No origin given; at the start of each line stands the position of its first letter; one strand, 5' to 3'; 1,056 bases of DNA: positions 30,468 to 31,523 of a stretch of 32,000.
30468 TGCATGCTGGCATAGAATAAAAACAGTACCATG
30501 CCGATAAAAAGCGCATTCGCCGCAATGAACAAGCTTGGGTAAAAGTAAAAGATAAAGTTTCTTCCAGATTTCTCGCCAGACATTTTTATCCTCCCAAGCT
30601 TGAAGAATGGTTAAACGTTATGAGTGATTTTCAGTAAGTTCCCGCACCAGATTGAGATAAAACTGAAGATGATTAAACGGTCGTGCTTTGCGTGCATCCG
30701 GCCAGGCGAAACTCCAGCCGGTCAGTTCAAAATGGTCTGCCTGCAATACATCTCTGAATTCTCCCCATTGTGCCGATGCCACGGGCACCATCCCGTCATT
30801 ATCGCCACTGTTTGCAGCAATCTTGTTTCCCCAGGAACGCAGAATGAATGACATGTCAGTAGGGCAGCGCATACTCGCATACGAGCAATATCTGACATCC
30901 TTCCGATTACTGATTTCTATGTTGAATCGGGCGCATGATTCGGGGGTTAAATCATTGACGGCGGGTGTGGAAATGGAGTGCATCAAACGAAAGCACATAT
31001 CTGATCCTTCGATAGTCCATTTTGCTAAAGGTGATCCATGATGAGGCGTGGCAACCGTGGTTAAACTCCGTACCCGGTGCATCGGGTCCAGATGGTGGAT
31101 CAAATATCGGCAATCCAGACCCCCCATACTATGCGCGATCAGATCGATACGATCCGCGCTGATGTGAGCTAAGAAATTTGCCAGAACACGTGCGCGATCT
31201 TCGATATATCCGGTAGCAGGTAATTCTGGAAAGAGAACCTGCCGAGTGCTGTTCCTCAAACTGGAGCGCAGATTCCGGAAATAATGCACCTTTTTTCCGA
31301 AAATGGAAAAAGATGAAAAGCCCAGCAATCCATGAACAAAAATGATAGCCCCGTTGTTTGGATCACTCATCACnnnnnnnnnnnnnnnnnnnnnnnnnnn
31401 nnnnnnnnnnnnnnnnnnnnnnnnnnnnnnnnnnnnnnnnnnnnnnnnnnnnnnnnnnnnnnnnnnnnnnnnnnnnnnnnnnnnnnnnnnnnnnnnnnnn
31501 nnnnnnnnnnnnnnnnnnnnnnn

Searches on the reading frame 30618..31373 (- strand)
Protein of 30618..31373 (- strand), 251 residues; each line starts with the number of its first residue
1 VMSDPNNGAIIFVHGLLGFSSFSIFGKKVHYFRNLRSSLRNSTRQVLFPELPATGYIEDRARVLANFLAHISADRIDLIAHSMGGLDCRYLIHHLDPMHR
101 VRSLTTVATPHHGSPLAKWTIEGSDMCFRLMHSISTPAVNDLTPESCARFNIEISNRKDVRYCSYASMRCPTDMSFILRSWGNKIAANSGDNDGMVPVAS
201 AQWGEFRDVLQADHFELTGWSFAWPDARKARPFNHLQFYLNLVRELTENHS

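Call 49: search_protein_families(library=pfam, proteins=[window:30618-31373:-], max_evalue=0.001)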
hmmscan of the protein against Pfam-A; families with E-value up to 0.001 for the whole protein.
window:30618-31373:- (251 aa): 7 families
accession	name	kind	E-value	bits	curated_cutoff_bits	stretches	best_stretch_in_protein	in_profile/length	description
PF00561.26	Abhydrolase_1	-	5.9e-08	33.1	25.8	1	9-114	2-109/245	alpha/beta hydrolase fold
PF24096.1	DUF7379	-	6.8e-07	29.8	33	1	61-118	54-119/191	Domain of unknown function (DUF7379)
PF07819.20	PGAP1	-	5.1e-06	26.9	24.3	1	72-117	89-135/233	PGAP1-like alpha/beta domain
PF12697.13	Abhydrolase_6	-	1.8e-05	25.9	26.3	1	10-109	1-92/217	Alpha/beta hydrolase family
PF02089.21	Palm_thioest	-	1.8e-05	25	26.8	1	66-114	60-113/254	Palmitoyl protein thioesterase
PF02450.21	LCAT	-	0.0002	21.2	21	1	71-146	118-198/392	Lecithin:cholesterol acyltransferase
PF05057.20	DUF676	-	0.0003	20.8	20.3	1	71-117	73-131/217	Putative serine esterase (DUF676)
